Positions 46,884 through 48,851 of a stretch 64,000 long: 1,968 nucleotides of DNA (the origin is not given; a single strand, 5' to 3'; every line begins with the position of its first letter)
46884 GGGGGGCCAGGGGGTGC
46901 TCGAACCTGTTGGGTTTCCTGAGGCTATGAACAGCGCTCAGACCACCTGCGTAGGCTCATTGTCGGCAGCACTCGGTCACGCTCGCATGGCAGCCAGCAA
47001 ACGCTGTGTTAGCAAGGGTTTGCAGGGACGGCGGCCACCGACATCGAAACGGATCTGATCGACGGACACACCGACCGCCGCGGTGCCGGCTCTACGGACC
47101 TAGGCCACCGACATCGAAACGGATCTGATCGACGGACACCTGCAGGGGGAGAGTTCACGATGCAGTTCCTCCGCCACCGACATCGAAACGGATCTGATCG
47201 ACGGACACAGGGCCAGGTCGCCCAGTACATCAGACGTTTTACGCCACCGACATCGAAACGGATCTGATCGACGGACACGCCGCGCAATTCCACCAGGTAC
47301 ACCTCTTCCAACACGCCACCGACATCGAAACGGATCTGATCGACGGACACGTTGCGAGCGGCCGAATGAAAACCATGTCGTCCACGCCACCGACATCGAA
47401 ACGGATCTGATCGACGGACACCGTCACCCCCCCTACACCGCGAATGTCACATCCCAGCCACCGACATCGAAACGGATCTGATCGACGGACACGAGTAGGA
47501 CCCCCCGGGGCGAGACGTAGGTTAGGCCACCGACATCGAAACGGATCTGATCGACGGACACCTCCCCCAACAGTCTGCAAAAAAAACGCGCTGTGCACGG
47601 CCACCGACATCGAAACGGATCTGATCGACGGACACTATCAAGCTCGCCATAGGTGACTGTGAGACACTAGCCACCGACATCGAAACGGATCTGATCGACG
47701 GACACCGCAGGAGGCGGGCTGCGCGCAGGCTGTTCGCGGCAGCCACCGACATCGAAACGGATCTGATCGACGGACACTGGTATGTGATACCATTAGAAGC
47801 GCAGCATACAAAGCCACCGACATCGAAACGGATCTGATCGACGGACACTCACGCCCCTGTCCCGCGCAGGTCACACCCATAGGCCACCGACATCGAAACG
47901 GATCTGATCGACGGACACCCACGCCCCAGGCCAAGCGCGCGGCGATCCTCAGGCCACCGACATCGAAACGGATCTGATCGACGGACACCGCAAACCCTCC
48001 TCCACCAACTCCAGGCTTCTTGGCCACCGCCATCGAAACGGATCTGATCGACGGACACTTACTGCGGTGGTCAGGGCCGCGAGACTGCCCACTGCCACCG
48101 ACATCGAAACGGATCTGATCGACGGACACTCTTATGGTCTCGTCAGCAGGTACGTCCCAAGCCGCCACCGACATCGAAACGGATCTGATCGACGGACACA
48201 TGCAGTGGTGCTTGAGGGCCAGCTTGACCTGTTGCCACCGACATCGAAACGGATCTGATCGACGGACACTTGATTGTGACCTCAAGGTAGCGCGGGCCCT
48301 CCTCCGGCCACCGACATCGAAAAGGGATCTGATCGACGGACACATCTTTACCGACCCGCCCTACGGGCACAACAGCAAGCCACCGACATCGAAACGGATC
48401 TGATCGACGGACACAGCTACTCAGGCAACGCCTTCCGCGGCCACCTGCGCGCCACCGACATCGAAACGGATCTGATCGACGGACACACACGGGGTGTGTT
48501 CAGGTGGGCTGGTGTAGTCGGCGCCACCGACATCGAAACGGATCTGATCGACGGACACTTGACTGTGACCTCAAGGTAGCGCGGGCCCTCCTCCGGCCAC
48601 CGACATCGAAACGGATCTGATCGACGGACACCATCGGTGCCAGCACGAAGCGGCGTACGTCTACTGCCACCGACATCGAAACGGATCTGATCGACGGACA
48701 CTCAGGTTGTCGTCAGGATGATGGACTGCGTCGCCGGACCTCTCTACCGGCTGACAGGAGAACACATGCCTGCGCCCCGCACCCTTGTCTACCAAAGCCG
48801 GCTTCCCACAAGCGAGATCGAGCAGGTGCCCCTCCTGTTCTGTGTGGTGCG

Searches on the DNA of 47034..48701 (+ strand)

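Call 38: search_dna_similar(query=window:47034-48701:+, collection=phages, mode=distant, max_evalue=1, max_rows=15)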
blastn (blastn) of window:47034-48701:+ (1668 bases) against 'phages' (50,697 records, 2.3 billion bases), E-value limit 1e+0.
Records with a match: 3; places in all: 3; records where one place covers at least 80% of the query: 0.
Best place of each record, by identity: >=99% 1; 95-99% 2.
By first word of the organism name: Gordonia 2; Streptomyces 1.
By host as written in the record: Gordonia terrae 3612 2; Streptomyces mirabilis NRRL B-2400 1.
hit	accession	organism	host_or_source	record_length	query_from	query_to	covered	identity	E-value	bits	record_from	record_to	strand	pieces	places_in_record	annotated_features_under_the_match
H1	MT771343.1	Gordonia phage Clown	Gordonia terrae 3612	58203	1310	1335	2%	96.2%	5e-1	44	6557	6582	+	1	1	11: methyltransferase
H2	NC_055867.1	Gordonia phage Clown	Gordonia terrae 3612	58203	1310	1335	2%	96.2%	5e-1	44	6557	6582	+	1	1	11: DNA methyltransferase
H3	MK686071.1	Streptomyces phage Mischief19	Streptomyces mirabilis NRRL B-2400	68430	895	917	1%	100.0%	5e-1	43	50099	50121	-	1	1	58: DNA primase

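Call 39: search_dna_similar(query=window:47034-48701:+, collection=plasmids, mode=distant, max_evalue=1, max_rows=15)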
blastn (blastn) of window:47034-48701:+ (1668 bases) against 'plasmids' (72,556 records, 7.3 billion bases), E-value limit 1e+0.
Records with a match: 3; places in all: 3; records where one place covers at least 80% of the query: 0.
Best place of each record, by identity: 90-95% 3.
By first word of the organism name: Nonomuraea 1; Sinorhizobium 1; Rhizobium 1.
By predicted mobility (MOB-suite, as given by PLSDB): non-mobilizable 3.
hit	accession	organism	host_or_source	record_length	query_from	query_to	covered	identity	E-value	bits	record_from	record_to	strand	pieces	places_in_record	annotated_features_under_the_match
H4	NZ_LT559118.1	Nonomuraea gerenzanensis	-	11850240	680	711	2%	90.6%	5e-1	46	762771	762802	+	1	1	none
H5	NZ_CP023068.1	Sinorhizobium sojae CCBAU 05684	G.max,nodule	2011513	39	67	2%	93.1%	5e-1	45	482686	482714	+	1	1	record has no annotation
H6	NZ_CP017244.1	Rhizobium etli 8C-3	Phaseolus vulgaris,cell culture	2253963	39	67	2%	93.1%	5e-1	45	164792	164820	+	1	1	record has no annotation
